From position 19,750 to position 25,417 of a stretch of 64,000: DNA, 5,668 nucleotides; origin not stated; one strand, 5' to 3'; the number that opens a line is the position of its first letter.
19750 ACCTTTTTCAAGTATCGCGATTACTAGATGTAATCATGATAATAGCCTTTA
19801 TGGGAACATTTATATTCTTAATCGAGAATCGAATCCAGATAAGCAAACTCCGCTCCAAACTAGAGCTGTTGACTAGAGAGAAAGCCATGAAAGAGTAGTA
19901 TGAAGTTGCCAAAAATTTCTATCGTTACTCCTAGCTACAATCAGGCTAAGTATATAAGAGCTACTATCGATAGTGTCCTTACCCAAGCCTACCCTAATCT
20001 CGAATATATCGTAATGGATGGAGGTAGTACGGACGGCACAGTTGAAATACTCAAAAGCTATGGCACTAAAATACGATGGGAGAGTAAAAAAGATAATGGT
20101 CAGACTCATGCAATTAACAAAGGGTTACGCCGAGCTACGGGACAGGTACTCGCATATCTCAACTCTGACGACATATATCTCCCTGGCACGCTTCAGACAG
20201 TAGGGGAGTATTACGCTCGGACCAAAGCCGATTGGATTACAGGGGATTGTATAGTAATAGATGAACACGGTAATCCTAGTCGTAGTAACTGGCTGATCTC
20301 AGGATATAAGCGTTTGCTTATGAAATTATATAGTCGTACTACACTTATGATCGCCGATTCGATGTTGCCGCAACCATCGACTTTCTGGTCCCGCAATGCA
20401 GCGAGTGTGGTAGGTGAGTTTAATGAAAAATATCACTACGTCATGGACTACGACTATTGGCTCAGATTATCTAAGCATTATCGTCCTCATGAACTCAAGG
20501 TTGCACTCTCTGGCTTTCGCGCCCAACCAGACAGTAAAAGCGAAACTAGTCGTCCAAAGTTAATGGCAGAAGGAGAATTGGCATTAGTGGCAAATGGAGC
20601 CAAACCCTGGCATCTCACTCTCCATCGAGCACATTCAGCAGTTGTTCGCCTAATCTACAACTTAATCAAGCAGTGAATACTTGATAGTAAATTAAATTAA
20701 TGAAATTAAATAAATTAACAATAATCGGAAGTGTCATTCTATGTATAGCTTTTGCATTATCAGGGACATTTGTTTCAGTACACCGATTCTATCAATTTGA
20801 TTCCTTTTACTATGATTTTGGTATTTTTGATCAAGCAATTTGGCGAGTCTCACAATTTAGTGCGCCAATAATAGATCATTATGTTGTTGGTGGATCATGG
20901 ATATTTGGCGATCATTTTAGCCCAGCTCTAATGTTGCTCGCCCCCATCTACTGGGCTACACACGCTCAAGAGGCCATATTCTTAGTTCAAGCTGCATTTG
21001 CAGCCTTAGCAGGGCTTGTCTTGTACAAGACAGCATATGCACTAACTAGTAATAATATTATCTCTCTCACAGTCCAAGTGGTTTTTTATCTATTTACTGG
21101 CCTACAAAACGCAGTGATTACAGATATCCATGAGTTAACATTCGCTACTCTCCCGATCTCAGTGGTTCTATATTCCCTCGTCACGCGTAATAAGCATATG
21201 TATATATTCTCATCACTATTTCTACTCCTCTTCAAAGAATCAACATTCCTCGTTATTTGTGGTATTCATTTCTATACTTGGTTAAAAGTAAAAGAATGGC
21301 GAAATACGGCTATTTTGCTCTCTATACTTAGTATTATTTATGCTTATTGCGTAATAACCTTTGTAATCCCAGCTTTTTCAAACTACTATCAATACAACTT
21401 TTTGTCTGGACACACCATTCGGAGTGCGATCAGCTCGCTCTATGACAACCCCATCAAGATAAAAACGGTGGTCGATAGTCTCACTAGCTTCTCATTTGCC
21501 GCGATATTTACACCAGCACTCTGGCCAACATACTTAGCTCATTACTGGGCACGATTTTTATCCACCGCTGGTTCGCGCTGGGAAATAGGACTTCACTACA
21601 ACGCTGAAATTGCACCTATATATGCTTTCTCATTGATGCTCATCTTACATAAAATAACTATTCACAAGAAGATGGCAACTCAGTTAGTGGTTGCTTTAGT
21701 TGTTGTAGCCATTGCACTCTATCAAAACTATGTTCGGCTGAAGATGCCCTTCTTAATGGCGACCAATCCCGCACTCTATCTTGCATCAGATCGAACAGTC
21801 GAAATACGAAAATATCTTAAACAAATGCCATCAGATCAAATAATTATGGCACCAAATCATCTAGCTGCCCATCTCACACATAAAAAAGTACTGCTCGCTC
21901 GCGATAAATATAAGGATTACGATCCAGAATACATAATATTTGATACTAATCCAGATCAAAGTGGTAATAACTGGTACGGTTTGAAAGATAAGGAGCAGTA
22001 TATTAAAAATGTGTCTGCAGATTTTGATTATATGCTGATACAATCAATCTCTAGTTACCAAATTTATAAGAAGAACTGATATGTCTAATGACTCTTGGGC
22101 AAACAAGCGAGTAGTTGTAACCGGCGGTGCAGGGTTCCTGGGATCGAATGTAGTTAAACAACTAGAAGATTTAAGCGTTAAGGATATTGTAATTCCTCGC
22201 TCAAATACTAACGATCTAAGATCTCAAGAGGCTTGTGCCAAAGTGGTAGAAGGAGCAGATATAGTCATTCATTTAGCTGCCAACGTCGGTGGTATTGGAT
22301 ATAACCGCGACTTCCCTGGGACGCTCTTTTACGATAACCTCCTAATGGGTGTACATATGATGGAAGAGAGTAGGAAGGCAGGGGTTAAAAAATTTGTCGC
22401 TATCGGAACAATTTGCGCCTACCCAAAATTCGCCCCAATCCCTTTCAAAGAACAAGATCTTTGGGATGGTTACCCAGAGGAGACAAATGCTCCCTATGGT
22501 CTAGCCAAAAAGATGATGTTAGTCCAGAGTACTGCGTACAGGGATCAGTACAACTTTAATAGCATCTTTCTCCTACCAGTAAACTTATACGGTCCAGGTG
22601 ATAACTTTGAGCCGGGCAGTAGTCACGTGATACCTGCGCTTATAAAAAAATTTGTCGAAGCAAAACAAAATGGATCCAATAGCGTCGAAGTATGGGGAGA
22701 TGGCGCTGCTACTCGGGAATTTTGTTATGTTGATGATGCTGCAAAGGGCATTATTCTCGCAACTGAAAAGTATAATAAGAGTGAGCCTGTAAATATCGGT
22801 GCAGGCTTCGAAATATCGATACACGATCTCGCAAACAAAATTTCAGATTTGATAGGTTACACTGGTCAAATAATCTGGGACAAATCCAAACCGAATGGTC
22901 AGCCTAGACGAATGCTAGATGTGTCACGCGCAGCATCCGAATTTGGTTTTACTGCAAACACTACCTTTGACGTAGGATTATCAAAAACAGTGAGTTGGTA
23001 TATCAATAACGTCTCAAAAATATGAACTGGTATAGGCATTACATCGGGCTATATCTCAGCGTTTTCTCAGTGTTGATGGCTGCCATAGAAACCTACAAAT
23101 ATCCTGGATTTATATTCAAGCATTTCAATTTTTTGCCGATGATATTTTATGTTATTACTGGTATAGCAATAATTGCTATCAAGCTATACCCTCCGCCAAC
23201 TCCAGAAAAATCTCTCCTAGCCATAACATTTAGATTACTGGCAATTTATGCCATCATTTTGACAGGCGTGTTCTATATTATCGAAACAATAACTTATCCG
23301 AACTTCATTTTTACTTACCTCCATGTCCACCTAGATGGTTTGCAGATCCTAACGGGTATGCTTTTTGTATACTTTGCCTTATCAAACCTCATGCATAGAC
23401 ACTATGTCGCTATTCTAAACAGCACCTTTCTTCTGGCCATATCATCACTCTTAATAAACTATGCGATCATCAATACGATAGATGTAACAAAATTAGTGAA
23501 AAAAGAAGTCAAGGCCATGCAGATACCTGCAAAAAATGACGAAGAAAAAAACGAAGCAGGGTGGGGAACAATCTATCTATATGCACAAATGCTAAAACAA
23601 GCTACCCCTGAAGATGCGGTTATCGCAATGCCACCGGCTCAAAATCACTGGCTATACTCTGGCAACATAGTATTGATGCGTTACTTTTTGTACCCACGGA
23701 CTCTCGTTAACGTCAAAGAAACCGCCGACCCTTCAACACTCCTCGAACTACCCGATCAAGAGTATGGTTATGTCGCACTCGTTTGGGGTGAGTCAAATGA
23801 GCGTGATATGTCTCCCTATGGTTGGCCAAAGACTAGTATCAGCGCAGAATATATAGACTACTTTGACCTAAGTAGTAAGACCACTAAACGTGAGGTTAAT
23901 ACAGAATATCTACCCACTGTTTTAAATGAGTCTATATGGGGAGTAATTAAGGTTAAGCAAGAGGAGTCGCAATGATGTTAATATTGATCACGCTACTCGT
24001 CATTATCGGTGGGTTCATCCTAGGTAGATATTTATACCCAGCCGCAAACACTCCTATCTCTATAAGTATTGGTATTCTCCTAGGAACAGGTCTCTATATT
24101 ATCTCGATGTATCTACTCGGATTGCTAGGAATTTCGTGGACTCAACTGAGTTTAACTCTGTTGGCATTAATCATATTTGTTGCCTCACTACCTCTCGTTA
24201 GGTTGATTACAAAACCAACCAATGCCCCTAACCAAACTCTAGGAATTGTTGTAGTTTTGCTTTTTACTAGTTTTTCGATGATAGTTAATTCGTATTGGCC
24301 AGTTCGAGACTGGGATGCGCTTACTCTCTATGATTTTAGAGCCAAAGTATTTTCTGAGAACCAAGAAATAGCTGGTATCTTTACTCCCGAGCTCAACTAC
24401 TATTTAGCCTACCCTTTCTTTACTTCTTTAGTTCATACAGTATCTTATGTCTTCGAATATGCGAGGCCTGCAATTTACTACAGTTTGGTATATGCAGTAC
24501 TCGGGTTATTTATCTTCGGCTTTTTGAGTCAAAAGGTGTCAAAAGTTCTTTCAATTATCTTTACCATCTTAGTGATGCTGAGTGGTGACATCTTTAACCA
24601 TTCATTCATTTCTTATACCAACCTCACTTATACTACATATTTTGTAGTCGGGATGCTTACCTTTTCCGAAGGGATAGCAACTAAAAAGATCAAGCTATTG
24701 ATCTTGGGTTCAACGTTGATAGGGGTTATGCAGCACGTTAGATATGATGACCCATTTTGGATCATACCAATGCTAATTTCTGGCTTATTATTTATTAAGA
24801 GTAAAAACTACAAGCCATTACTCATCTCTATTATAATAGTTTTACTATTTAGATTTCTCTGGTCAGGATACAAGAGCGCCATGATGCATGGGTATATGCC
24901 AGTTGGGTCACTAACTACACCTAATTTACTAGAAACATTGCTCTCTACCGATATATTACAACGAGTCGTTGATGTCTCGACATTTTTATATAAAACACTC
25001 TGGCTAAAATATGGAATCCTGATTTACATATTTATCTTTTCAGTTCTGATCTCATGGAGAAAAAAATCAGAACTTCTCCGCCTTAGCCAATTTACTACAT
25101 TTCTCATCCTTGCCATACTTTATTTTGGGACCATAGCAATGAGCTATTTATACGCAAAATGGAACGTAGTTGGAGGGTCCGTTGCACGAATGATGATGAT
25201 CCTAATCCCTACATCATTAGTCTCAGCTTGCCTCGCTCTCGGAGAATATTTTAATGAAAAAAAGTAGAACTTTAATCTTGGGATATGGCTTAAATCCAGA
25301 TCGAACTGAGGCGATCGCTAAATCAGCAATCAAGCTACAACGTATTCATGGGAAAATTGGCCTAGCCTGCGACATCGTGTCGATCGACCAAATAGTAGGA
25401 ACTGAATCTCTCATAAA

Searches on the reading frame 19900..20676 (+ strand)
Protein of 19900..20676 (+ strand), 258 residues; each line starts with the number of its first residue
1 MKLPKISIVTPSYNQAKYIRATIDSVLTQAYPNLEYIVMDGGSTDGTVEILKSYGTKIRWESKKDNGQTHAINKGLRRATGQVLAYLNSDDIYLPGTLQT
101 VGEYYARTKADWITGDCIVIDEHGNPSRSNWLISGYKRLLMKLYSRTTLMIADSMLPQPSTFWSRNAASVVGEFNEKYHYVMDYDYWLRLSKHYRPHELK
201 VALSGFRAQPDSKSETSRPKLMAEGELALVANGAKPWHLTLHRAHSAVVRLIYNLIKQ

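Call 3: search_protein_families(library=pfam, proteins=[window:19900-20676:+], max_evalue=0.01)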
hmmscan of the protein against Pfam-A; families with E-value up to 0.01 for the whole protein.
window:19900-20676:+ (258 aa): 3 families
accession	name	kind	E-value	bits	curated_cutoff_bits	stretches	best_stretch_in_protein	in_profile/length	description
PF00535.33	Glycos_transf_2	-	4.8e-31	108.4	23.3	1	7-148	1-142/168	Glycosyl transferase family 2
PF13641.12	Glyco_tranf_2_3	-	7.7e-11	42.9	27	1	4-119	1-125/230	Glycosyltransferase like family 2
PF10111.15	Glyco_tranf_2_2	-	2.6e-09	37.4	27.3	1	9-196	3-205/276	Glycosyltransferase like family 2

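Call 4: search_protein_families(library=ncbifam, proteins=[window:19900-20676:+], max_evalue=0.01)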
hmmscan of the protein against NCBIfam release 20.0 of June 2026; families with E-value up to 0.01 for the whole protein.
window:19900-20676:+ (258 aa): 25 families
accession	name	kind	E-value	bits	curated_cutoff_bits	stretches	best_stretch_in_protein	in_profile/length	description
NF047683.1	TeichurnBiosyTuaG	equivalog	4.5e-21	75.6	400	1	4-110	6-116/252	teichuronic acid biosynthesis protein TuaG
NF007482.0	PRK10073.1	equivalog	1e-16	60.9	423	1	3-102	5-107/334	glycosyltransferase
NF053739.1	GlytfEpsEBac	equivalog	1.8e-16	59.9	450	1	4-208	1-204/265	glycosyltransferase EpsE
TIGR04283.1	glyco_like_mftF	equivalog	8.9e-15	54.9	182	1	6-116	1-108/221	TIGR04283 family arsenosugar biosynthesis glycosyltransferase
NF041875.1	EPS_EpsD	equivalog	9.6e-14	51.5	370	1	6-194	1-193/325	exopolysaccharide biosynthesis glycosyltransferase EpsD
TIGR03937.1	PgaC_IcaA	equivalog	1e-13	51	422.3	1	2-92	43-137/407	poly-beta-1,6-N-acetyl-D-glucosamine synthase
TIGR04009.1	wcaE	equivalog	2.2e-13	50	369.2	1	6-124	3-126/248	colanic acid biosynthesis glycosyltransferase WcaE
NF050050.1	ProtGlycPglI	equivalog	1.8e-12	47.2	500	1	4-120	2-122/306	GalNAc(5)-diNAcBac-PP-undecaprenol beta-1,3-glucosyltransferase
TIGR03965.1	mycofact_glyco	equivalog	3.7e-12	45.9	280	1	3-190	73-263/467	mycofactocin biosynthesis glycosyltransferase MftF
TIGR04182.1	glyco_TIGR04182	equivalog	1.6e-10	40.8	325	1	6-130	2-122/293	S-layer glycoprotein N-glycosyltransferase AglJ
NF038299.1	EPS_HpsN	equivalog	4.5e-10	39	425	1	4-106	1-107/317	hormogonium polysaccharide biosynthesis glycosyltransferase HpsN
TIGR03469.1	HpnB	hypoth_equivalog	6.1e-08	32.1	379.25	1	3-59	43-100/386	hopene-associated glycosyltransferase HpnB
NF010496.0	PRK13915.1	equivalog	1.9e-07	30.5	262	1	5-90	32-126/307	glucosyl-3-phosphoglycerate synthase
NF041394.1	GtaseAglG_Halo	equivalog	5.7e-07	29.1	440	1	5-116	2-118/304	glucosyl-dolichyl phosphate glucuronosyltransferase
TIGR03111.1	glyc2_xrt_Gpos1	hypoth_equivalog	5.8e-07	28.7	363.95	1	2-100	47-151/439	TIGR03111 family XrtG-associated glycosyltransferase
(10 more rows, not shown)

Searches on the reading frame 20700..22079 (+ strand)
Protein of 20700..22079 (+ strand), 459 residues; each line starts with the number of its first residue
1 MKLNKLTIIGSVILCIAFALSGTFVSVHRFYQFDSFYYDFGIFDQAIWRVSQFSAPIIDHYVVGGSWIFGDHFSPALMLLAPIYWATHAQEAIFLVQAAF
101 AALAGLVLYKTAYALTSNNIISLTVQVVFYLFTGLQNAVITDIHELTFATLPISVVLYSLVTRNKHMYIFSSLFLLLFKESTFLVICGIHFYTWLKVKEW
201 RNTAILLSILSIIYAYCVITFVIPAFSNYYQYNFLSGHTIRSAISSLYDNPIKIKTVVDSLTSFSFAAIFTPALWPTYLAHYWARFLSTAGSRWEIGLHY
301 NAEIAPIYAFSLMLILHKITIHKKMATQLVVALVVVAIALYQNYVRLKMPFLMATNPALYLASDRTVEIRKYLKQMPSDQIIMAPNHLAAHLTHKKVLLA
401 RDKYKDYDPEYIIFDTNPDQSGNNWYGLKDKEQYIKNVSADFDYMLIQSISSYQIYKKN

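Call 3: search_protein_families(library=pfam, proteins=[window:20700-22079:+], max_evalue=0.01)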
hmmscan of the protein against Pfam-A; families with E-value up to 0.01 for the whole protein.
window:20700-22079:+ (459 aa): 1 family
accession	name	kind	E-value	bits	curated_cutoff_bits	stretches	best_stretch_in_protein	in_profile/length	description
PF09852.15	DUF2079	-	7.5e-43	147.7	28.2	1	30-440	2-444/459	Predicted membrane protein (DUF2079)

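Call 4: search_protein_families(library=ncbifam, proteins=[window:20700-22079:+], max_evalue=0.01)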
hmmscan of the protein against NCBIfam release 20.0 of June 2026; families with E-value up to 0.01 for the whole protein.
window:20700-22079:+ (459 aa): 0 families

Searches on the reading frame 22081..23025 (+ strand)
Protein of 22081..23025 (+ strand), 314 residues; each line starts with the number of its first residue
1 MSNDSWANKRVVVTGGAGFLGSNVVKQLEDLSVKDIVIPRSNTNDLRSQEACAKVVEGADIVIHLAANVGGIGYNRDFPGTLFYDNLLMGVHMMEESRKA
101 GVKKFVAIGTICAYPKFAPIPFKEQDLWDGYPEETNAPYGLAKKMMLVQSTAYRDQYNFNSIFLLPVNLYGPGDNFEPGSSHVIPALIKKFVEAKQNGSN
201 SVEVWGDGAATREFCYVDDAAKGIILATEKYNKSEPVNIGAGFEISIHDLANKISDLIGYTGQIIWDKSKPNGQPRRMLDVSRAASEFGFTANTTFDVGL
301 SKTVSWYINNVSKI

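Call 3: search_protein_families(library=pfam, proteins=[window:22081-23025:+], max_evalue=0.01)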
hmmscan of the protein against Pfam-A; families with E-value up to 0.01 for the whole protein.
window:22081-23025:+ (314 aa): 6 families
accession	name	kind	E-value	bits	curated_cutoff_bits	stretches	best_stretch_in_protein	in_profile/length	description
PF01370.27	Epimerase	-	7e-54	183.2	20.9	1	11-240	1-240/240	NAD dependent epimerase/dehydratase family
PF16363.11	GDP_Man_Dehyd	-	1.2e-21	78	27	1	44-302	59-331/332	GDP-mannose 4,6 dehydratase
PF01073.25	3Beta_HSD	-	9.5e-10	38.4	22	1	12-234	1-235/280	3-beta hydroxysteroid dehydrogenase/isomerase family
PF02719.21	Polysacc_synt_2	-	4.5e-08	33.1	20.2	0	11-39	1-29/293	Polysaccharide biosynthesis protein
PF13460.12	NAD_binding_10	-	1.9e-05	25.1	27.2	1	45-116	47-104/184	NAD(P)H-binding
PF04321.23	RmlD_sub_bind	-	0.00041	19.9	27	1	10-67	2-60/287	RmlD substrate binding domain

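Call 21: search_protein_families(library=ncbifam, proteins=[window:22081-23025:+], max_evalue=0.001)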
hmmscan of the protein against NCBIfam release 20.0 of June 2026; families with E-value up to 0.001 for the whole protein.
window:22081-23025:+ (314 aa): 18 families
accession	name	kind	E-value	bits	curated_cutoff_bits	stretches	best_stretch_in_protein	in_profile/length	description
NF047922.1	GDPFucSynFcl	equivalog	2.6e-85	286.6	500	1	8-312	2-306/308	GDP-L-fucose synthase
TIGR01181.1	dTDP_gluc_dehyt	equivalog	2.5e-26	92.5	365.1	1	45-311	58-315/321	dTDP-glucose 4,6-dehydratase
TIGR04180.1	EDH_00030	hypoth_equivalog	5.8e-26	91.3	475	1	43-270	55-268/297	NAD-dependent 4,6-dehydratase LegB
TIGR01179.1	galE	equivalog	1.4e-22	80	262.3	1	10-310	1-328/332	UDP-glucose 4-epimerase GalE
NF007490.0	PRK10084.1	subfamily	5.6e-16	58.5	649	1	136-311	164-338/361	dTDP-glucose 4,6-dehydratase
NF007582.0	PRK10217.1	equivalog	7.1e-15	54.9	698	1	138-312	159-336/355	dTDP-glucose 4,6-dehydratase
NF011728.1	PRK15181.1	equivalog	2.9e-14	52.8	760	1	44-311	76-341/348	Vi polysaccharide biosynthesis UDP-N-acetylglucosaminuronic acid C-4 epimerase TviC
NF042422.1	oxyalk_red_OleD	equivalog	5.2e-14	52.4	580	1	10-234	2-221/329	2-alkyl-3-oxoalkanoate reductase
TIGR02197.1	heptose_epim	equivalog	6.8e-14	51.7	274.6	2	59-263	67-265/316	ADP-glyceromanno-heptose 6-epimerase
NF007956.0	PRK10675.1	subfamily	6.7e-11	41.9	394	1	45-307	58-329/338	UDP-glucose 4-epimerase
TIGR02622.1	CDP_4_6_dhtase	equivalog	1.8e-09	37.2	278.45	1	33-310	50-333/352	CDP-glucose 4,6-dehydratase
NF042423.1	oxyalk_red_Shew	equivalog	6.6e-09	35.3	580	1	9-246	9-239/331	2-alkyl-3-oxoalkanoate reductase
TIGR03466.1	HpnA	hypoth_equivalog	1.3e-08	34.1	367.65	1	10-111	2-114/327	hopanoid-associated sugar epimerase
NF052578.1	StrlDmthSdmBMthl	equivalog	4.4e-08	33.3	600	1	26-259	33-246/328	sterol demethylase protein SdmB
NF008360.0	PRK11150.1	equivalog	4.8e-08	32.6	452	1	11-38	2-29/310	ADP-glyceromanno-heptose 6-epimerase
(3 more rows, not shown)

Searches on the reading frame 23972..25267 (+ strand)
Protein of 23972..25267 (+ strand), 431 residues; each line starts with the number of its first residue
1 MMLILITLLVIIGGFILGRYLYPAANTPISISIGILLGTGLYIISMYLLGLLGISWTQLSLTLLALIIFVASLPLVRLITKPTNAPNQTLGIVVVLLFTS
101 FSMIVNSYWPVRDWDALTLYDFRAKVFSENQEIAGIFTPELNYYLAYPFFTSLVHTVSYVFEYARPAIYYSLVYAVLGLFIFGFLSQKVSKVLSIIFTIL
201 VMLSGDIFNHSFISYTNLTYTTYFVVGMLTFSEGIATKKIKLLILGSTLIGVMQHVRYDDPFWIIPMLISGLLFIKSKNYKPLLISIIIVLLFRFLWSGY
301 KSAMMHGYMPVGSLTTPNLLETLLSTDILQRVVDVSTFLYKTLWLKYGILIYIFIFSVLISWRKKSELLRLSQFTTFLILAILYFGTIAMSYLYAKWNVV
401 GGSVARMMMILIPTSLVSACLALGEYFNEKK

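Call 14: search_protein_families(library=pfam, proteins=[window:23972-25267:+], max_evalue=0.001)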
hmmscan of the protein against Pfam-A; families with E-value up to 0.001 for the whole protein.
window:23972-25267:+ (431 aa): 0 families

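Call 21: search_protein_families(library=ncbifam, proteins=[window:23972-25267:+], max_evalue=0.001)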
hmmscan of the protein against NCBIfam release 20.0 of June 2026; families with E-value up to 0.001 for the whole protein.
window:23972-25267:+ (431 aa): 0 families

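Call 53: search_protein_families(library=pfam, proteins=[window:23972-25267:+], max_evalue=1)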
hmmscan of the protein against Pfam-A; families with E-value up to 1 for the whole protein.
window:23972-25267:+ (431 aa): 3 families
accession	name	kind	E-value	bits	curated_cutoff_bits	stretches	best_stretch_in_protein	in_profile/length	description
PF21898.1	Sarcolamban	-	0.011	15.9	27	1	374-385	8-19/28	Sarcolamban protein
PF02532.19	PsbI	-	0.047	14.1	27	1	170-186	9-25/36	Photosystem II reaction centre I protein (PSII 4.8 kDa protein)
PF14154.11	DUF4306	-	0.17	12.5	27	1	344-370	1-27/88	Domain of unknown function (DUF4306)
